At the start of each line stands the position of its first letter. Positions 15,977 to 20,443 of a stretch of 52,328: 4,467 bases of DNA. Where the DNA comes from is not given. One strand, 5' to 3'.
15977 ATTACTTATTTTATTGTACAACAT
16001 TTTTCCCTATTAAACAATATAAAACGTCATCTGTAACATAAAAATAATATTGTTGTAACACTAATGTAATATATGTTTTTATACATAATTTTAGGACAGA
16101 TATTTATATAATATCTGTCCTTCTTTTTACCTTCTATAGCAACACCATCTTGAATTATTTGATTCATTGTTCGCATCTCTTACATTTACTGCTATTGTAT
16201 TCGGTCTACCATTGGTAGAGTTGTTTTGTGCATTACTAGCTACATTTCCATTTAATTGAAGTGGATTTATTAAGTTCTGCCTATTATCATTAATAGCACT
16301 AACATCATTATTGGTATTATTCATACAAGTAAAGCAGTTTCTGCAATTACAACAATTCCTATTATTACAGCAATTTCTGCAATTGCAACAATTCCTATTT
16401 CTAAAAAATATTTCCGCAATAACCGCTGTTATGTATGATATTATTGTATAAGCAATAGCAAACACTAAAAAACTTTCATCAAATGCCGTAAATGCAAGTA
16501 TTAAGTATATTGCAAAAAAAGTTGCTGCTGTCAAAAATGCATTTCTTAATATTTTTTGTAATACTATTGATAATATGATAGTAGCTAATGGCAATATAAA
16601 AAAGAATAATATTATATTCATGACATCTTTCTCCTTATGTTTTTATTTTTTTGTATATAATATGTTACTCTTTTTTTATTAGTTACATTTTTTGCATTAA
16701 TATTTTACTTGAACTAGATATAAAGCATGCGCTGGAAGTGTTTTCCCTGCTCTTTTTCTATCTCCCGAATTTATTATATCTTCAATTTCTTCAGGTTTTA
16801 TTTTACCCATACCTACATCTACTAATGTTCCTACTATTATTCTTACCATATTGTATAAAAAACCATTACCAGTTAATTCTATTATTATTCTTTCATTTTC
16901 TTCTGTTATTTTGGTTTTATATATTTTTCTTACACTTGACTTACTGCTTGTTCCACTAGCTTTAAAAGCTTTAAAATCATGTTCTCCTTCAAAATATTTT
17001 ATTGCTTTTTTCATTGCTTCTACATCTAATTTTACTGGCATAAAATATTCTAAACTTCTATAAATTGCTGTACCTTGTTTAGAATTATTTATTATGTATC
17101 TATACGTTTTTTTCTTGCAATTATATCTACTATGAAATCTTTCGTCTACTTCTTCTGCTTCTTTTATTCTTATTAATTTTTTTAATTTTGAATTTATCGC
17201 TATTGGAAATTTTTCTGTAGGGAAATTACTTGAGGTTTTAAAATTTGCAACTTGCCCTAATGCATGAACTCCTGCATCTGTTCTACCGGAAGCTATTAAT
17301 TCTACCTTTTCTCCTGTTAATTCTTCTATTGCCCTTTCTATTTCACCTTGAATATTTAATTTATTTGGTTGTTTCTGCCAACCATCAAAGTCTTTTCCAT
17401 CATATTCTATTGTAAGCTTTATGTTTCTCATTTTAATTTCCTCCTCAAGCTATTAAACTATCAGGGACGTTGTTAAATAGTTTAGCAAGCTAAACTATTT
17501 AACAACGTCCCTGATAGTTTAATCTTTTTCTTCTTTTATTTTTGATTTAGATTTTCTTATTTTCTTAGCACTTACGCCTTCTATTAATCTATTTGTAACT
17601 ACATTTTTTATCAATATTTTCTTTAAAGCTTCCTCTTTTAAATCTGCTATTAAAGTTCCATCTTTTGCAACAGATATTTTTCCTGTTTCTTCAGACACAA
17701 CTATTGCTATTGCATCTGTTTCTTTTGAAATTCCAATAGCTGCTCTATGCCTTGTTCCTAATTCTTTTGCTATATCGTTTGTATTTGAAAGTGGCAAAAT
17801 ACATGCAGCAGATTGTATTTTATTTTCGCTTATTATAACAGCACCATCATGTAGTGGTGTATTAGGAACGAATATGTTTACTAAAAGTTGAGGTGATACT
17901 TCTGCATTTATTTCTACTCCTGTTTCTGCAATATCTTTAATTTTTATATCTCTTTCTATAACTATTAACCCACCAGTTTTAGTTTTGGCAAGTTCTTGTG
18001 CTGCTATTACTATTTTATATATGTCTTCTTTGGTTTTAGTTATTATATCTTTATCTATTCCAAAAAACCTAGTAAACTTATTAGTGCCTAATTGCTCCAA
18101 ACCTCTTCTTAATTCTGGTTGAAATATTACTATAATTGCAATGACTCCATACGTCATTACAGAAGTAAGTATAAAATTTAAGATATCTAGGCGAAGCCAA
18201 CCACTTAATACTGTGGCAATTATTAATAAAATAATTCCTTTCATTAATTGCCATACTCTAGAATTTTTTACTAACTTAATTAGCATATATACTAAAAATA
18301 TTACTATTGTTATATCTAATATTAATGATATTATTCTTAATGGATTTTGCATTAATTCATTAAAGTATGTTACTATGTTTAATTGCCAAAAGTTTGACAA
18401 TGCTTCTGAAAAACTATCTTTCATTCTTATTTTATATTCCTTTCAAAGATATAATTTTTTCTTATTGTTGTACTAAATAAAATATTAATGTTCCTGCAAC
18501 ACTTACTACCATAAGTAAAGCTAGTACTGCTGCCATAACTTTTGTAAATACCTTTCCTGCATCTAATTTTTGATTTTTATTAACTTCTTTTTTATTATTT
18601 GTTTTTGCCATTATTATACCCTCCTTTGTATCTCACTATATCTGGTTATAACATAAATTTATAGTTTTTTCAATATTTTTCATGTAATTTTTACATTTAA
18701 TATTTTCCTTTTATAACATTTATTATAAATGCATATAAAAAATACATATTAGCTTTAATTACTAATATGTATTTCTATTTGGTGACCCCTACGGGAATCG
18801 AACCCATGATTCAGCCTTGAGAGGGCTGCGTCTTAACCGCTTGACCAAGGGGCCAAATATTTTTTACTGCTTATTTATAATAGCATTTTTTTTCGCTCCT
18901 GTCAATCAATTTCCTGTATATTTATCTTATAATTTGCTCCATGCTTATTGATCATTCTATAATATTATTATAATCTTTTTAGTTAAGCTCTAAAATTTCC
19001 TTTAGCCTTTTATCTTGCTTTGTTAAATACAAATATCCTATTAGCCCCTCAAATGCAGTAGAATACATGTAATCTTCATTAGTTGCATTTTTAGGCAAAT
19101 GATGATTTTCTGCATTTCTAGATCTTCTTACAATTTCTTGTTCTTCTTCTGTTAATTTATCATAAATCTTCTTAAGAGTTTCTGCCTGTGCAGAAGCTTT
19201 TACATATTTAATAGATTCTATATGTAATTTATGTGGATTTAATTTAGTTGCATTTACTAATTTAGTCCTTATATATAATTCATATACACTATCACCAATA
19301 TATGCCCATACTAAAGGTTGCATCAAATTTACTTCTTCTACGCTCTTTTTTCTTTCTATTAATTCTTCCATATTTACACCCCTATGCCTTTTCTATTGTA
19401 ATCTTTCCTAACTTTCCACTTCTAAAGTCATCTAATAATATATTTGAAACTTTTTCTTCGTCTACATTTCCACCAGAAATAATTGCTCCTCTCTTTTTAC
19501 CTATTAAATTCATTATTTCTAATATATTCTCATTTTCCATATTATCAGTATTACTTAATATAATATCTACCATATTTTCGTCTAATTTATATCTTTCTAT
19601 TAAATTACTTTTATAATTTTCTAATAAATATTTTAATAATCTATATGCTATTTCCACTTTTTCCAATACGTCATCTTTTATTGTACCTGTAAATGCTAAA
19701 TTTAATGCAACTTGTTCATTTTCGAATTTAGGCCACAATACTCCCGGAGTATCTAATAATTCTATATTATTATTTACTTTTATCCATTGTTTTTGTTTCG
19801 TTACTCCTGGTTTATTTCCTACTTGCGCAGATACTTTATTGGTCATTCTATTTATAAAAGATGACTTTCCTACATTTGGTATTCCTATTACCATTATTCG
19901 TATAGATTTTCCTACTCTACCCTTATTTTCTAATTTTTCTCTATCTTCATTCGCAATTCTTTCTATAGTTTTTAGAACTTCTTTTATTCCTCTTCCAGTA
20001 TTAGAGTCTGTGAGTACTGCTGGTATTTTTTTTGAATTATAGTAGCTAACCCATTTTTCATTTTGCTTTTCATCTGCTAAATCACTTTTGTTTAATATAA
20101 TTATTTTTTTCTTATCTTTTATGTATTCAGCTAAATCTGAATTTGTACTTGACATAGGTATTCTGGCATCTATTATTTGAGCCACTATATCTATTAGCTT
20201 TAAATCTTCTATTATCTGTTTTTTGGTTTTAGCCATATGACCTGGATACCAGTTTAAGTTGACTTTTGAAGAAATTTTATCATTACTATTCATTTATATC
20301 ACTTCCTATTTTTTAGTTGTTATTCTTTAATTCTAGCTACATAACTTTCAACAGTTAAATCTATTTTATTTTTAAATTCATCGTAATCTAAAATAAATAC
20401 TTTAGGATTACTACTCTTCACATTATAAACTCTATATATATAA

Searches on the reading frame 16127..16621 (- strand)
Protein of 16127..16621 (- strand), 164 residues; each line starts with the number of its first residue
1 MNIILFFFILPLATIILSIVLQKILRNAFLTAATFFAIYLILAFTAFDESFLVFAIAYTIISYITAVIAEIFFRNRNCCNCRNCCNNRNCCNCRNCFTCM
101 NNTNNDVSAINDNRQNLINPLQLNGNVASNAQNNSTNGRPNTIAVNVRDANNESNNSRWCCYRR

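Call 9: search_protein_families(library=pfam, proteins=[window:16127-16621:-], max_evalue=0.001)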
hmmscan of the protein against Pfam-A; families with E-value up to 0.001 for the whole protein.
window:16127-16621:- (164 aa): 1 family
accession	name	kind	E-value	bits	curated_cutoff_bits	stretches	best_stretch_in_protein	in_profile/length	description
PF10852.13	DUF2651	-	1.5e-12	48.4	25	1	5-76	1-72/73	Protein of unknown function (DUF2651)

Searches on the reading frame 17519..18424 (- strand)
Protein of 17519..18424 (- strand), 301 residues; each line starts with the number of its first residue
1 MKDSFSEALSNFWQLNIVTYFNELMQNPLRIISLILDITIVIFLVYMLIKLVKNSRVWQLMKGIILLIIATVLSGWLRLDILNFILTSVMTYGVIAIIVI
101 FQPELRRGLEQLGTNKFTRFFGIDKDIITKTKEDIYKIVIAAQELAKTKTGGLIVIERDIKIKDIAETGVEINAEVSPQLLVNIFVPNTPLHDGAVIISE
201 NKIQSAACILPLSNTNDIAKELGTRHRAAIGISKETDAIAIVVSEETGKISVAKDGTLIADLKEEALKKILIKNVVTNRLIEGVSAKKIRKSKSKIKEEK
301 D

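Call 9: search_protein_families(library=pfam, proteins=[window:17519-18424:-], max_evalue=0.001)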
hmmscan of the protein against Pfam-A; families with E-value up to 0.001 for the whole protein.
window:17519-18424:- (301 aa): 2 families
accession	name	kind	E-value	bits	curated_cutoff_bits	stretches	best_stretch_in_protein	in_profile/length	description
PF02457.21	DAC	-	9.2e-48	161.2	27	1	140-257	2-118/119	DisA bacterial checkpoint controller nucleotide-binding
PF19293.4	CdaA_N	-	6.2e-09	36.4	23.8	1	35-104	10-80/81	CdaA N-terminal transmembrane domain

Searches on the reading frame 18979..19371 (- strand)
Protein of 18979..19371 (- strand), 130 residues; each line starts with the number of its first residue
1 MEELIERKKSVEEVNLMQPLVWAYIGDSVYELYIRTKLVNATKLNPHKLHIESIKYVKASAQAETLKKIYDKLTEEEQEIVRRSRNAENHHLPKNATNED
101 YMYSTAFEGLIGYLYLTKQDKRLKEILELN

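Call 9: search_protein_families(library=pfam, proteins=[window:18979-19371:-], max_evalue=0.001)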
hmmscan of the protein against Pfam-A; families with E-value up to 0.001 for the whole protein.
window:18979-19371:- (130 aa): 1 family
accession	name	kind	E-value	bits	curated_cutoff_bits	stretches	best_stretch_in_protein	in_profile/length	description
PF00636.31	Ribonuclease_3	-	3.6e-24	85.9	27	1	22-118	3-101/102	Ribonuclease III domain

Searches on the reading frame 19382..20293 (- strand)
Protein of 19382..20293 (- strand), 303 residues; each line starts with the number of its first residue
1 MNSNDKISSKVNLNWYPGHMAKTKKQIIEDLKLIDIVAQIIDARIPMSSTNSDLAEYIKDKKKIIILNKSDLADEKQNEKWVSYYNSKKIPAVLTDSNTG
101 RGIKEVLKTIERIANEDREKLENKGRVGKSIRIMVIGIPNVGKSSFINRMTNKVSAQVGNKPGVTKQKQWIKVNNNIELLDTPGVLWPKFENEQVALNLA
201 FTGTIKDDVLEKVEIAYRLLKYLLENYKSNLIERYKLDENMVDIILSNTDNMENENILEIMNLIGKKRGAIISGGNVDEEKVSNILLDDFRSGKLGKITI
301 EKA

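Call 9: search_protein_families(library=pfam, proteins=[window:19382-20293:-], max_evalue=0.001)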
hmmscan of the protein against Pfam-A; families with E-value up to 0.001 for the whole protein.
window:19382-20293:- (303 aa): 6 families
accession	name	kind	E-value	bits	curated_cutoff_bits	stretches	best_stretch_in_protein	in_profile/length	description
PF01926.29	MMR_HSR1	-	1.1e-21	77.4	21.9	1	132-210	1-79/113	50S ribosome-binding GTPase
PF02421.24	FeoB_N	-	1.2e-11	44.8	27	1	132-204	2-78/156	Ferrous iron transport protein B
PF03193.22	RsgA_GTPase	-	2.1e-08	34.6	30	1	60-185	53-168/174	RsgA GTPase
PF08477.19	Roc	-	0.00042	21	27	0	132-166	1-36/119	Ras of Complex, Roc, domain of DAPkinase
PF00350.29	Dynamin_N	-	0.00081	19.9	27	0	133-152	1-20/168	Dynamin family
PF03308.22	MeaB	-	0.00093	18.7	23.1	0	126-156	29-59/273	Methylmalonyl Co-A mutase-associated GTPase MeaB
